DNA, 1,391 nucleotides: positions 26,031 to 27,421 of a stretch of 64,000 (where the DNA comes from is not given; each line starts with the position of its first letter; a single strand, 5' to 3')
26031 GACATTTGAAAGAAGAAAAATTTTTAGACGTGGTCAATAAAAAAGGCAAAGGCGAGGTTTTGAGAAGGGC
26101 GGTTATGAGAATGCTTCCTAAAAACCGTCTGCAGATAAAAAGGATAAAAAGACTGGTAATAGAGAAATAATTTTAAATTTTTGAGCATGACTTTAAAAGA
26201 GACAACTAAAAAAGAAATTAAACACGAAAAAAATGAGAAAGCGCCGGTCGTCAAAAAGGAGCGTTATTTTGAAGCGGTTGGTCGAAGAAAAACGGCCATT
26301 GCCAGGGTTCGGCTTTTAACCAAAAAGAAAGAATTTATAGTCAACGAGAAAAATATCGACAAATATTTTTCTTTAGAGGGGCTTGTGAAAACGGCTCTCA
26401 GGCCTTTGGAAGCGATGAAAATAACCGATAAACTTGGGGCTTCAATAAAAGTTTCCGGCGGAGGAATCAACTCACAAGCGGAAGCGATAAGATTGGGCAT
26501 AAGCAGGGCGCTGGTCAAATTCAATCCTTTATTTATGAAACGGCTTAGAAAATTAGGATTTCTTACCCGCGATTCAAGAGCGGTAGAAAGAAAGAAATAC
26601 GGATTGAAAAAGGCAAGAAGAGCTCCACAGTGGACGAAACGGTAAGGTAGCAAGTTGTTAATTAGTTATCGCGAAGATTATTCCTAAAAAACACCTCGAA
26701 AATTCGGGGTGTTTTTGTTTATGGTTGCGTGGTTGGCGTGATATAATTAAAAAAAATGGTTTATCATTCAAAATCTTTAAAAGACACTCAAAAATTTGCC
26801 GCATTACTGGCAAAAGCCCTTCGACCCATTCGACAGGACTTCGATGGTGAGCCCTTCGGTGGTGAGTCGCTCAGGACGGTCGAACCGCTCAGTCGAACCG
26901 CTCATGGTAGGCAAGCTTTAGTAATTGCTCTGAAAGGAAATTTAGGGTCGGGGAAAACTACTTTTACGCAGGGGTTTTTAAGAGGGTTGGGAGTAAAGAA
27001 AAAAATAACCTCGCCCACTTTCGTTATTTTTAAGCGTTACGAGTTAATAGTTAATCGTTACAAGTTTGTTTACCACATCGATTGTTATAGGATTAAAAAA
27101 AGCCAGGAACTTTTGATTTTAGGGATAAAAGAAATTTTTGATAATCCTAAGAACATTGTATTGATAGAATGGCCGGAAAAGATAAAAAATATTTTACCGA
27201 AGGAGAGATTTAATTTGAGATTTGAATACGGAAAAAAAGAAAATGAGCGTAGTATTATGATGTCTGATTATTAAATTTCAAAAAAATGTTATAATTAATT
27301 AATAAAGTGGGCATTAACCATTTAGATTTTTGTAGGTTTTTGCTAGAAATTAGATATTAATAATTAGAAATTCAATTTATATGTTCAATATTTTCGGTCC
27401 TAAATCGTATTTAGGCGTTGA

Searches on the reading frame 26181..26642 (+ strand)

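Call 90: search_protein_families(library=pfam, proteins=[window:26181-26642:+], max_evalue=0.01)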
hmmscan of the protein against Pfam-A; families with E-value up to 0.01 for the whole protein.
window:26181-26642:+ (154 aa): 1 family
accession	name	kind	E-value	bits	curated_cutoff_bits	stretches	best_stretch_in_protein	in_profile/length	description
PF00380.25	Ribosomal_S9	-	4.1e-40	137.4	22.5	1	34-154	1-121/121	Ribosomal protein S9/S16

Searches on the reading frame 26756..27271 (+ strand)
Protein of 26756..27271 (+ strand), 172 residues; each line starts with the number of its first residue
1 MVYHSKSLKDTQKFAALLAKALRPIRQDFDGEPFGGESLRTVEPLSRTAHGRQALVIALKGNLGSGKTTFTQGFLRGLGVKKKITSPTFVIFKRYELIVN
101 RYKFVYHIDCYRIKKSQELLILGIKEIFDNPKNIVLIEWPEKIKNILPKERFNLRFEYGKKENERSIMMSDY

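Call 14: search_protein_families(library=pfam, proteins=[window:26756-27271:+])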
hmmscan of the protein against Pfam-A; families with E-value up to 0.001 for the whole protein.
window:26756-27271:+ (172 aa): 1 family
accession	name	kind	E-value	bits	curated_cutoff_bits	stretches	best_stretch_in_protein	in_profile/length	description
PF02367.23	TsaE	-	1.6e-34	119.1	26.6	1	43-166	23-127/128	Threonylcarbamoyl adenosine biosynthesis protein TsaE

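Call 48: find_homologous_proteins(query=window:26756-27271:+, max_evalue=1e-10)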
Query window:26756-27271:+ (172 aa): 7098 proteins with E <= 1e-10 among 8000 candidates; the best 120 are listed.
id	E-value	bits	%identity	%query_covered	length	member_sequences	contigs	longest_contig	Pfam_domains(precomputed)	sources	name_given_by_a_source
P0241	2.2e-71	257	74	100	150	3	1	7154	PF02367.24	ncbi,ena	ncbi:MAG: tRNA (adenosine(37)-N6)-threonylcarbamoyltransferase complex ATPase subunit type 1 TsaE [P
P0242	1.8e-66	241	70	98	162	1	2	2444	PF02367.24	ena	-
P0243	1.1e-63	232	69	99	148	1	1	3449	PF02367.24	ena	-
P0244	2.8e-63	231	69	99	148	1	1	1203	PF02367.24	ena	-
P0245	1.7e-61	225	66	98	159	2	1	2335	PF02367.24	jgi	-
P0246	5.1e-61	223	63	98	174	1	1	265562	PF02367.24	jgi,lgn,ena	-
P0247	1.6e-59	218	64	98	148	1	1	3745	PF02367.24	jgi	-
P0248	2.6e-59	218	64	98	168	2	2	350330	PF02367.24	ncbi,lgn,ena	-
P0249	2.9e-55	205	60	100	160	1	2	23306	PF02367.24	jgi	-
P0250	1.2e-54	203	61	98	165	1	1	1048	PF02367.24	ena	-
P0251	1.7e-54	202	59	99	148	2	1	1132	PF02367.24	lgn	-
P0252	2.5e-54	202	62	98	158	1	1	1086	PF02367.24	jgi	-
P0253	8.9e-54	200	62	98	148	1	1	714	PF02367.24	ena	-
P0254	3.1e-48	182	54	98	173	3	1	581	PF02367.24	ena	-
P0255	6.4e-47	177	54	95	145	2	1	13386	PF02367.24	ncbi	ncbi:MAG: tRNA (adenosine(37)-N6)-threonylcarbamoyltransferase complex ATPase subunit type 1 TsaE [P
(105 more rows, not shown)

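Call 52: find_encoding_contigs(protein=P0241, flank=3000, max_places=1)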
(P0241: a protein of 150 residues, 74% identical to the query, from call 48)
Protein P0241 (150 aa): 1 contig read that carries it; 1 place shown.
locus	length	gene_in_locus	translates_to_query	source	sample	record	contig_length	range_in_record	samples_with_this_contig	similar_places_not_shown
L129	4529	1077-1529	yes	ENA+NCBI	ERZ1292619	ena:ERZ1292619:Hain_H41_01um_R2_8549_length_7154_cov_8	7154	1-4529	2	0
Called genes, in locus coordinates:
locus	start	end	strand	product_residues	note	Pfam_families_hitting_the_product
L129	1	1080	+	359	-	PF00078:RVT_1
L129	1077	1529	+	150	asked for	PF02367:TsaE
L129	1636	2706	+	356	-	PF11104:PilM_2, PF14450:FtsA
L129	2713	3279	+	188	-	-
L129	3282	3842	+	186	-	-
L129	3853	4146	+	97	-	-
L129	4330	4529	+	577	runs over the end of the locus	PF05157:MshEN, PF13555:AAA_29 (faint), PF00437:T2SSE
